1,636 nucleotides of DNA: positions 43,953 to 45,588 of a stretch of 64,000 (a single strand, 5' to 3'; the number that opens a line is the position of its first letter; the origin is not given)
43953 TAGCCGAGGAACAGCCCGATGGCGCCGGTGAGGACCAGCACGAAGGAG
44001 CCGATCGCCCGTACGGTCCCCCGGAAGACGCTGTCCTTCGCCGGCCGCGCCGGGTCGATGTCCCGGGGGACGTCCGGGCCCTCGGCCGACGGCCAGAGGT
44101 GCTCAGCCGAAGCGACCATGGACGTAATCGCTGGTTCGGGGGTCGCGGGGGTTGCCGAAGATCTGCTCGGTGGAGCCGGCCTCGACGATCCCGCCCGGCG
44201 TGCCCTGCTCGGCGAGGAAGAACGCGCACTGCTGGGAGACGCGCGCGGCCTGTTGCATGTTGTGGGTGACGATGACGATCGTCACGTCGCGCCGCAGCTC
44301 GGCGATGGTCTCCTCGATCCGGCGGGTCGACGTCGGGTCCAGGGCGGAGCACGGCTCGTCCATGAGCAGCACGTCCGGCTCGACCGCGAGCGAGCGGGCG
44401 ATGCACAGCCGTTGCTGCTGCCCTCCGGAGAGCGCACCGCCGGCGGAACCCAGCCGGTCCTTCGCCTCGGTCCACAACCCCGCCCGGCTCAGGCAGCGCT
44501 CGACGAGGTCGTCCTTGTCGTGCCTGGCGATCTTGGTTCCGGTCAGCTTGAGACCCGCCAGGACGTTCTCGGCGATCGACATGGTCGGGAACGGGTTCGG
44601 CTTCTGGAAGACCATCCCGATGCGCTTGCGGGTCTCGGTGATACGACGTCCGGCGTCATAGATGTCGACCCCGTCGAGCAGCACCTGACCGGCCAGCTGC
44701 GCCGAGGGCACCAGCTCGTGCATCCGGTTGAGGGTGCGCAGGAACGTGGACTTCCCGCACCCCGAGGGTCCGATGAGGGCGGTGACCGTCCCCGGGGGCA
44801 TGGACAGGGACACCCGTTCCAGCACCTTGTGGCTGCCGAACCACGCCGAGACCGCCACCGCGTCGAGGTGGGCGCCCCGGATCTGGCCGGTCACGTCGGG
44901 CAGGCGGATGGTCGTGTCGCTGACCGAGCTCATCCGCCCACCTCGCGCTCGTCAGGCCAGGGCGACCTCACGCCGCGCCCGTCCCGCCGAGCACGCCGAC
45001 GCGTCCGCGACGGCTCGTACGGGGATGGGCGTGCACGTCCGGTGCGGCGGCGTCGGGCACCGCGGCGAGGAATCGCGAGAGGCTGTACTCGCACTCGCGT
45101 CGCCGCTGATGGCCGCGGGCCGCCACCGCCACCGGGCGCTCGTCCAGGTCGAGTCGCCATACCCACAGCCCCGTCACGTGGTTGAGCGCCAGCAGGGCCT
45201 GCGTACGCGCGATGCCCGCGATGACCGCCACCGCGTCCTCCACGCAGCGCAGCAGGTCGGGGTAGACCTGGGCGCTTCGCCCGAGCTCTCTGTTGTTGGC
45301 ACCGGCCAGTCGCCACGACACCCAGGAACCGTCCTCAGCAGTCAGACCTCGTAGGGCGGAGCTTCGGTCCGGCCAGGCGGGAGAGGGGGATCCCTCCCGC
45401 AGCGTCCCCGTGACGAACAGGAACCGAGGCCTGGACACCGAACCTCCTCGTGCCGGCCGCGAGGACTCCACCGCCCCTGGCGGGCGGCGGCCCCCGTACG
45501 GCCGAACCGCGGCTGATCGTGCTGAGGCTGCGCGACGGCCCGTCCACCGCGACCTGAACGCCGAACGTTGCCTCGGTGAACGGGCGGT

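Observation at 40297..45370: Non-canonical phosphate-transporter operon: order pstB-pstC-pstA-pstS with overlapping start/stop codons, preceded by an unknown small ORF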

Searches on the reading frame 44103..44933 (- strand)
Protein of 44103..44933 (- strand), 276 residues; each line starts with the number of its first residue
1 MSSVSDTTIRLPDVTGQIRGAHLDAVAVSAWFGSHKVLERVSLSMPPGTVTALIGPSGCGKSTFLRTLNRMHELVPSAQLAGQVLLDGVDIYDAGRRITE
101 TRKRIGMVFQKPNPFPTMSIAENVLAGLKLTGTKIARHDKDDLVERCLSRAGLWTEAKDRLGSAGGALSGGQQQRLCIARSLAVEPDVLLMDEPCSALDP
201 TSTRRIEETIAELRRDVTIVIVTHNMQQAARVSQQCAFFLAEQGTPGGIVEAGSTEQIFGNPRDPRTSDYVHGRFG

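Call 4: search_protein_families(library=pfam, proteins=[window:44103-44933:-], max_evalue=0.01)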
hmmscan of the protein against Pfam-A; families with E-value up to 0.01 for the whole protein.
window:44103-44933:- (276 aa): 9 families
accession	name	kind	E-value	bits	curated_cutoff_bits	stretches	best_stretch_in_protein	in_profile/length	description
PF00005.33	ABC_tran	-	9.3e-36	123.9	25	1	38-195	1-136/137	ABC transporter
PF13304.12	AAA_21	-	1.5e-12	48.7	27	2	171-226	241-300/304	AAA domain, putative AbiEii toxin, Type IV TA system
PF02463.25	SMC_N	-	4.1e-08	33.4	40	1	49-244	25-217/220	RecF/RecN/SMC N terminal domain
PF13401.12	AAA_22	-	3.3e-05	24.7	27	1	50-147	7-75/130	AAA domain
PF03193.22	RsgA_GTPase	-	0.0024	18.1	30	1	38-71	97-129/174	RsgA GTPase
PF13555.12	AAA_29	-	0.0024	18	27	1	43-65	17-39/61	P-loop containing region of AAA domain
PF13191.12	AAA_16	-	0.0031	18.5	32.6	0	37-73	15-47/167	AAA ATPase domain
PF03215.21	Rad17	-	0.0041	17.5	23.8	1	42-73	39-70/186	Rad17 P-loop domain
PF13481.12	AAA_25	-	0.0096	16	27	0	45-65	30-50/195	AAA domain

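Call 5: search_protein_families(library=ncbifam, proteins=[window:44103-44933:-], max_evalue=0.01)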
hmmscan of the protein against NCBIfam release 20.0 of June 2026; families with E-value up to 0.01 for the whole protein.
window:44103-44933:- (276 aa): 191 families (the best 25 are shown)
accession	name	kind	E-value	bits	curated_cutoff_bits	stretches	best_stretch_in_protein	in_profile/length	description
TIGR00972.1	3a0107s01c2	equivalog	9.2e-101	336.3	343.2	1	24-276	3-248/248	phosphate ABC transporter ATP-binding protein PstB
NF010860.0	PRK14267.1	equivalog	3.3e-78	262.8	412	1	24-276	6-253/253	phosphate ABC transporter ATP-binding protein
NF010851.0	PRK14258.1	subfamily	1.6e-72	244.1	425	1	28-275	13-260/261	phosphate ABC transporter ATP-binding protein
NF010864.0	PRK14271.1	equivalog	1.8e-71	240.4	561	1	23-274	22-265/276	phosphate ABC transporter ATP-binding protein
NF010840.0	PRK14246.1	equivalog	4.3e-62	210.1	425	1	35-275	23-256/257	phosphate ABC transporter ATP-binding protein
NF007027.0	PRK09493.1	equivalog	4.2e-46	157.2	379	1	27-271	6-236/240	glutamine ABC transporter ATP-binding protein GlnQ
NF008428.0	PRK11264.1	equivalog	5.2e-45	153.6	406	1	31-271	12-244/250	L-cystine ABC transporter ATP-binding protein TcyN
TIGR01186.1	proV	subfamily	6.8e-44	150.4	326.6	1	33-271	4-230/363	betaine/proline/choline family ABC transporter ATP-binding protein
TIGR03005.1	ectoine_ehuA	equivalog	5.9e-42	143.6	345.4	1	28-271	6-247/252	ectoine/hydroxyectoine ABC transporter ATP-binding protein EhuA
TIGR03265.1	PhnT2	equivalog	8.3e-41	140.4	457.7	1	24-271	6-235/353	putative 2-aminoethylphosphonate ABC transporter ATP-binding protein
TIGR02315.1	ABC_phnC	equivalog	8.6e-41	139.9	266.1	1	30-233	9-213/243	phosphonate ABC transporter ATP-binding protein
NF007908.0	PRK10619.1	equivalog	1.6e-40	138.9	466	1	23-273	6-254/257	histidine ABC transporter ATP-binding protein HisP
NF008338.0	PRK11124.1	equivalog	6.2e-40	137.2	369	1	27-271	7-240/242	arginine ABC transporter ATP-binding protein ArtP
TIGR02314.1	ABC_MetN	equivalog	9.2e-40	136.7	499.7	1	36-272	19-242/343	methionine ABC transporter ATP-binding protein MetN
TIGR00968.1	3a0106s01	subfamily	1.7e-39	135.8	342.75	1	28-265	6-225/237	sulfate ABC transporter ATP-binding protein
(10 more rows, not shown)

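Call 17: find_encoding_contigs(protein=window:44103-44933:-, flank=10000, max_places=3)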
Protein window:44103-44933:- (276 aa): 2 contigs read that carry it; 2 places shown.
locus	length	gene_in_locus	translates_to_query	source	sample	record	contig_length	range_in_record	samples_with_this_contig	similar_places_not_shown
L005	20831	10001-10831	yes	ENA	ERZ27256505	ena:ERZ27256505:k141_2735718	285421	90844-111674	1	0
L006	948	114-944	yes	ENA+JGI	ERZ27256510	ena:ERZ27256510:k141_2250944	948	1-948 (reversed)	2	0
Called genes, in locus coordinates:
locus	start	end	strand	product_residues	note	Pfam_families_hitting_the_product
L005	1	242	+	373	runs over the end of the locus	PF02463:SMC_N, PF13175:AAA_15 (weak), PF13476:AAA_23, PF13304:AAA_21 (faint)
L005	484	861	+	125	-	PF05258:DciA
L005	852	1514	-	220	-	PF04299:FMN_bind_2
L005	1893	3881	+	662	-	PF02518:HATPase_c, PF00204:DNA_gyraseB, PF01751:Toprim, PF00986:DNA_gyraseB_C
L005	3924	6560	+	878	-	PF00521:DNA_topoisoIV, PF03989:DNA_gyraseA_C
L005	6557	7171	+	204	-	PF12089:DUF3566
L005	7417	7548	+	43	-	-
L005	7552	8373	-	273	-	PF12730:ABC2_membrane_4 (weak)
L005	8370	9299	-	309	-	PF00005:ABC_tran, PF13304:AAA_21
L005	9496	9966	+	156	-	-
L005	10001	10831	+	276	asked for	PF02463:SMC_N (weak), PF00005:ABC_tran, PF13304:AAA_21 (weak)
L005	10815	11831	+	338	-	PF00528:BPD_transp_1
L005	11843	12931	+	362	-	PF00528:BPD_transp_1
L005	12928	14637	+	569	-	PF12849:PBP_like_2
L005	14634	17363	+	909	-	-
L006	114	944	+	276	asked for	PF02463:SMC_N (weak), PF00005:ABC_tran, PF13304:AAA_21 (weak)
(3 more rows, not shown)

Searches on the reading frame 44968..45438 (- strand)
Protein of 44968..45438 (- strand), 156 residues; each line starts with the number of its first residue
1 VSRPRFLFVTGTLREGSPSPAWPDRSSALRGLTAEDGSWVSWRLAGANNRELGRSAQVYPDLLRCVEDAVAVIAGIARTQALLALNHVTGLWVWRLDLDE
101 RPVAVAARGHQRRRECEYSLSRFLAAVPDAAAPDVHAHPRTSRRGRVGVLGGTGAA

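Call 4: search_protein_families(library=pfam, proteins=[window:44968-45438:-], max_evalue=0.01)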
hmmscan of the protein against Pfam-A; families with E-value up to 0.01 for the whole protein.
window:44968-45438:- (156 aa): 0 families

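Call 5: search_protein_families(library=ncbifam, proteins=[window:44968-45438:-], max_evalue=0.01)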
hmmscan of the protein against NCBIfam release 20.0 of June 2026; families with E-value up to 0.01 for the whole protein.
window:44968-45438:- (156 aa): 0 families

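Call 16: search_protein_families(library=pfam, proteins=[window:44968-45438:-], max_evalue=1)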
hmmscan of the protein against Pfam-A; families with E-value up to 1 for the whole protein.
window:44968-45438:- (156 aa): 1 family
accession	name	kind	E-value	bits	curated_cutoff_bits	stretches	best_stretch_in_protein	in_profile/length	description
PF18370.7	RGI_lyase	-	0.13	13.1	27.8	1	31-61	12-40/86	Rhamnogalacturonan I lyases beta-sheet domain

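Call 37: search_protein_families(library=pfam, alignment_id=A2, max_evalue=1)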
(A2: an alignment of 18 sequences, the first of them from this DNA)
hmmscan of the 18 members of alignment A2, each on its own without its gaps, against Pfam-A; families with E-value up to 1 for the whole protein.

A. member 1, seq(156 aa): 1 family
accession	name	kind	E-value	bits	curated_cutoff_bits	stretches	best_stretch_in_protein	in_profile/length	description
PF18370.7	RGI_lyase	-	0.13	13.1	27.8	1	31-61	12-40/86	Rhamnogalacturonan I lyases beta-sheet domain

B. families by the number of members that match (of 18 scanned): 6 families
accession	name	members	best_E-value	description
PF07411.17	DUF1508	12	7.1e-07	Domain of unknown function (DUF1508)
PF23636.1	DUF7144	1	0.0098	Domain of unknown function (DUF7144)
PF14032.12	PknH_C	1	0.027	PknH-like extracellular domain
PF10910.14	Phage_gene29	1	0.1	Phage gene 29 protein family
PF18370.7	RGI_lyase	1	0.13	Rhamnogalacturonan I lyases beta-sheet domain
PF03584.20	Herpes_ICP4_N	1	0.23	Herpesvirus ICP4-like protein N-terminal region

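Call 38: search_solved_structures(query=A2, max_evalue=5, show_alignments=2)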
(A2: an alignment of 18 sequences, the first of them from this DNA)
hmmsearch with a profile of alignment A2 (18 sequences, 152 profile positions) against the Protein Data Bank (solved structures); distinct sequences matched with E-value up to 5: 5.
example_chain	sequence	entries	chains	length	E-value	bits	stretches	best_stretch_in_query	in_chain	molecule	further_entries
8pjt_A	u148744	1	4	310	0.00077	22.3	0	14-50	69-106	SAKe6DEref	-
8pjv_A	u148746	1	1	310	0.0031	20.3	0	14-51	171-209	SAKe6DR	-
3bid_A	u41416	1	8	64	0.0041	19.9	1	78-127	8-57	UPF0339 protein NMB1088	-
6q2z_A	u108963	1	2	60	0.022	17.5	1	22-70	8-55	UPF0339 family protein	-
5v7o_A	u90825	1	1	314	0.76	12.5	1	70-135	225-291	NosK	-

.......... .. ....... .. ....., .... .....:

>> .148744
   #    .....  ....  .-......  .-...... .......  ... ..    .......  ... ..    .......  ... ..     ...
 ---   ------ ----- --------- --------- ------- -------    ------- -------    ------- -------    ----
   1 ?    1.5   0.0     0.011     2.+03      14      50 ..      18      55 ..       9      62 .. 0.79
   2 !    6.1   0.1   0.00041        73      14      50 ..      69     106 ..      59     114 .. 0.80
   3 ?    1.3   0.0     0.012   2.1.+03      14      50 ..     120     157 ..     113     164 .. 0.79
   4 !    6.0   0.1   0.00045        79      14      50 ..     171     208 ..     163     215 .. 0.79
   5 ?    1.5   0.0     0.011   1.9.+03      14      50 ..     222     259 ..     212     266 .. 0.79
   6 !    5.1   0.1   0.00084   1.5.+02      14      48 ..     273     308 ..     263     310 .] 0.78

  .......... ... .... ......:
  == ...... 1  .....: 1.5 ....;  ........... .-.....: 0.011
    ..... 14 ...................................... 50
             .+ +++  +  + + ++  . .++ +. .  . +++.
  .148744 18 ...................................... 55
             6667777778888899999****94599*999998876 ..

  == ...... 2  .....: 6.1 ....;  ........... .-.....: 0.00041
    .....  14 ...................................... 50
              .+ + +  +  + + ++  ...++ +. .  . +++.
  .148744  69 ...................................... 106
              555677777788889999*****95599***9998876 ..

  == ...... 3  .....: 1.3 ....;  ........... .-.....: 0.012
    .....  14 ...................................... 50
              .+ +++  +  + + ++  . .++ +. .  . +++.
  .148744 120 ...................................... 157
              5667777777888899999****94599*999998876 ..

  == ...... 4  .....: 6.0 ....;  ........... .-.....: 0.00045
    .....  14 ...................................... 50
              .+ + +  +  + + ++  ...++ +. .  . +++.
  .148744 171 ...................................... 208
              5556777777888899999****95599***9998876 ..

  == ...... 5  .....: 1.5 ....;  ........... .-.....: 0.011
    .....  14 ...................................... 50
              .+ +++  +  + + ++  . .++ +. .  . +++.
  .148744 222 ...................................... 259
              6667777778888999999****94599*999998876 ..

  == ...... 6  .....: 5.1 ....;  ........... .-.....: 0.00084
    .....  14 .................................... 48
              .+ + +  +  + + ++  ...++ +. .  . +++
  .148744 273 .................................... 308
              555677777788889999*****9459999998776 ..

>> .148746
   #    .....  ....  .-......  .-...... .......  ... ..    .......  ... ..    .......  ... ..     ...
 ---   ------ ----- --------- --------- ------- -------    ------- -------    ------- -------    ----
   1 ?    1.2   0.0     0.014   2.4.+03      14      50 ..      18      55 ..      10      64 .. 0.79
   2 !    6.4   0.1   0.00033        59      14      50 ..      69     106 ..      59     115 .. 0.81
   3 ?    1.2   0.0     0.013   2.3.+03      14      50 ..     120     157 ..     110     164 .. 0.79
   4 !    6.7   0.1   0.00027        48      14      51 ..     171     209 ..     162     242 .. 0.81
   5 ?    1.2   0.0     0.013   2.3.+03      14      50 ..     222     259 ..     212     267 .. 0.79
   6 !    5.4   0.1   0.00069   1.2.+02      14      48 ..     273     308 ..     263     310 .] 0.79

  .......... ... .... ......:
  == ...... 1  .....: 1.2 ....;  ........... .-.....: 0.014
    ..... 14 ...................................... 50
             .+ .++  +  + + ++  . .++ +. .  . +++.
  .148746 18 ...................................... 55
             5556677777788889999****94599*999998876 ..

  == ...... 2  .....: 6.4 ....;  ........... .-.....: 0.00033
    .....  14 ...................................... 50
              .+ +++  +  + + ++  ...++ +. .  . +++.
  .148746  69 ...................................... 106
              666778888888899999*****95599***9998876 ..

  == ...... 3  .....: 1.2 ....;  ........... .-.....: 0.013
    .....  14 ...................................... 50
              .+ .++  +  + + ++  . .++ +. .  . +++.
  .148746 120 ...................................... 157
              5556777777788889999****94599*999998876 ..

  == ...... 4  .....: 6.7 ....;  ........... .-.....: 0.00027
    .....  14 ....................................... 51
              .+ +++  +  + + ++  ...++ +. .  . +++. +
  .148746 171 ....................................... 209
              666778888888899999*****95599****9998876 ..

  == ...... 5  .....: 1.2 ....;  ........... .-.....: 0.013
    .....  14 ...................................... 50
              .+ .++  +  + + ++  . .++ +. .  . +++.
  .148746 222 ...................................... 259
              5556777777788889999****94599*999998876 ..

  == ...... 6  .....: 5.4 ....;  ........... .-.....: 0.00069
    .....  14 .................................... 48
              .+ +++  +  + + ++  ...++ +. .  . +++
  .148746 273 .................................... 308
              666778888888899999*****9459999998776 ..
